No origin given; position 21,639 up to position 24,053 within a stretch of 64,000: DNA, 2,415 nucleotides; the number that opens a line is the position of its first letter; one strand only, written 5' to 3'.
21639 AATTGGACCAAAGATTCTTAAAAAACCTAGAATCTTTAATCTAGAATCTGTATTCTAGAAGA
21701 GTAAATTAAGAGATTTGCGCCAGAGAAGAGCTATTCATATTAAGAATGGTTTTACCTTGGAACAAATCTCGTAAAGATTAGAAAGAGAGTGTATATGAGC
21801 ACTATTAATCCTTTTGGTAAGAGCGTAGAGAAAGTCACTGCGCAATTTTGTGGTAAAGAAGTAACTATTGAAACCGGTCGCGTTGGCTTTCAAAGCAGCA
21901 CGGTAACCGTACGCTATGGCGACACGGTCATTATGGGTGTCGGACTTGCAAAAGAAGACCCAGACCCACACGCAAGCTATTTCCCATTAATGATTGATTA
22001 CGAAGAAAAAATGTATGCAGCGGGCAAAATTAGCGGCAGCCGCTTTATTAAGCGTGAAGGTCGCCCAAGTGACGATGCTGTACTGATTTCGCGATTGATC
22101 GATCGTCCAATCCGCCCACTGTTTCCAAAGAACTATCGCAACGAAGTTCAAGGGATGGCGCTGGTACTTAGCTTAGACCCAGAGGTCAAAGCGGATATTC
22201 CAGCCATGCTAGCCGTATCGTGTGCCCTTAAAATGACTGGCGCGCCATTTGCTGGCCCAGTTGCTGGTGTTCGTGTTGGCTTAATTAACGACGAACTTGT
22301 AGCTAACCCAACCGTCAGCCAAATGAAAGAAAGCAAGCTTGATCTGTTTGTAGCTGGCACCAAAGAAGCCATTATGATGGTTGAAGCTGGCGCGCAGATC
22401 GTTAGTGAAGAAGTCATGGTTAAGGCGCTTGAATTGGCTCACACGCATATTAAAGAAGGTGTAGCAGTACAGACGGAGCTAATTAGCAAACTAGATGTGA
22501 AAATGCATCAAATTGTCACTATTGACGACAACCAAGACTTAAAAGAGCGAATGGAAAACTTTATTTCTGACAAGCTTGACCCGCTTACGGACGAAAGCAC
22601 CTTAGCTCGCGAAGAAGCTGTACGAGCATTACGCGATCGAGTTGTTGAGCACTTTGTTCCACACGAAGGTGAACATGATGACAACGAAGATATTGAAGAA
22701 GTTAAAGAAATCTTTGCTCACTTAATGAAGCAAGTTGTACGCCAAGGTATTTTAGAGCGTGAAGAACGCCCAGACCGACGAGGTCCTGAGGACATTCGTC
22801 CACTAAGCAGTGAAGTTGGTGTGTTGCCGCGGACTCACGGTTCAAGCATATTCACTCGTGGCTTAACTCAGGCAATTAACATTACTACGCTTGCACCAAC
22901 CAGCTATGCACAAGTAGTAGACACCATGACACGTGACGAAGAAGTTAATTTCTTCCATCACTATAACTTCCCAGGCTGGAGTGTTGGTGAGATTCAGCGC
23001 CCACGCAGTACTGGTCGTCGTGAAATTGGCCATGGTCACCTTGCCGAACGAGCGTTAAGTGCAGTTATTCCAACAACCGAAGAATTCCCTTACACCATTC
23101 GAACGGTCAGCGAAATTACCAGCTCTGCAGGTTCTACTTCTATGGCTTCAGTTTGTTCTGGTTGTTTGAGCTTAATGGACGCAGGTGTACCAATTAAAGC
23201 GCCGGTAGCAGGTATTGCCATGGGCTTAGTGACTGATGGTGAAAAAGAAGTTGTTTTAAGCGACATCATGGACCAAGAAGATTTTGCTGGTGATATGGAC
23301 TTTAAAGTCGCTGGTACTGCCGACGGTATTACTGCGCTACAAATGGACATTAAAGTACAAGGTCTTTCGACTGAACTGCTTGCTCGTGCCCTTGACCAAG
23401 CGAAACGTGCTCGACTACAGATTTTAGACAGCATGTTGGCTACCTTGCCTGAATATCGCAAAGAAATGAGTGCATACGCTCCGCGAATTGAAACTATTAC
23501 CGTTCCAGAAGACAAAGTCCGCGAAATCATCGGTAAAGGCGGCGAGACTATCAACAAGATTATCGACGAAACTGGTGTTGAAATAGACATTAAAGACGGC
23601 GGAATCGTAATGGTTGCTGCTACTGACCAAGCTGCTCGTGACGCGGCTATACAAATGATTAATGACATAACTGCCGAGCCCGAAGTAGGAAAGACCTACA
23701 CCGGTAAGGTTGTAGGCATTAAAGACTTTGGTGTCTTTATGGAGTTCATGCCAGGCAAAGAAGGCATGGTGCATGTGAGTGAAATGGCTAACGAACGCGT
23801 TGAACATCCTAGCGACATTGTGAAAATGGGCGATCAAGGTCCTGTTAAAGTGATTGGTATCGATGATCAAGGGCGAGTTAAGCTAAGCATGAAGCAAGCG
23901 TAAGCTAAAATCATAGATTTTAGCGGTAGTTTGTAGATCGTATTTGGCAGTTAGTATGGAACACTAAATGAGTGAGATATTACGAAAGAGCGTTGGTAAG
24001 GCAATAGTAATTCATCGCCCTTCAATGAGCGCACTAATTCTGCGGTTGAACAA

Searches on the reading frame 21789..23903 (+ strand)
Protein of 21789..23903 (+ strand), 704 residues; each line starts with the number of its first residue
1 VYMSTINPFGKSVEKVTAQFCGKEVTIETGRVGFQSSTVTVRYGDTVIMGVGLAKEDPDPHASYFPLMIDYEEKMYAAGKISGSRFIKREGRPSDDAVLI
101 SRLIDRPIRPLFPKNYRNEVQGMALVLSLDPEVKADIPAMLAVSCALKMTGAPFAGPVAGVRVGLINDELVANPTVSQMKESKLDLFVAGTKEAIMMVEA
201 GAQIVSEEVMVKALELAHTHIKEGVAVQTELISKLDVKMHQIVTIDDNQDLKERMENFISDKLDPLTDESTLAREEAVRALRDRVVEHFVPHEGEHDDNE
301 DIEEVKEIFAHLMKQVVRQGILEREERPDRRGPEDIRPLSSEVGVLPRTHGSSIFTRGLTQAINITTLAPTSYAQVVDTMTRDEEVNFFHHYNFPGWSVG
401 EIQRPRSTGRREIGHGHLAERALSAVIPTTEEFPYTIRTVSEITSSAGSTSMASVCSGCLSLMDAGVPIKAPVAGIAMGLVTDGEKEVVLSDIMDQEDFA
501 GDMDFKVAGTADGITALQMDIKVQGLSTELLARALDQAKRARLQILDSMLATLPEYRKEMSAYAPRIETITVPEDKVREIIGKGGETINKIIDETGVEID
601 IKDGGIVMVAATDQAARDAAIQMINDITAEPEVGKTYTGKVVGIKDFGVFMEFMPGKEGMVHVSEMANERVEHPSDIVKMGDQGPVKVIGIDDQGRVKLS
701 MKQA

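Call 93: search_protein_families(library=pfam, proteins=[window:21789-23903:+], max_evalue=0.00001)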
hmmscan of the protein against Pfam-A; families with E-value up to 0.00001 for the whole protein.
window:21789-23903:+ (704 aa): 5 families
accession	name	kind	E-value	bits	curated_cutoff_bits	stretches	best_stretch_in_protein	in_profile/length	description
PF01138.27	RNase_PH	-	5.9e-43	146.8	25.5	2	336-468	2-130/130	3' exoribonuclease family, domain 1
PF03725.20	RNase_PH_C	-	9.3e-25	86.8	20.8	2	156-218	1-65/67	3' exoribonuclease family, domain 2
PF00575.29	S1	-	3e-17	63.2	22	1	630-702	1-74/74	S1 RNA binding domain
PF00013.35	KH_1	-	2e-12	47.1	21.5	1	568-626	2-66/66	KH domain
PF03726.19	PNPase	-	4e-10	40.4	24.6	1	251-331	2-80/81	Polyribonucleotide nucleotidyltransferase, RNA binding domain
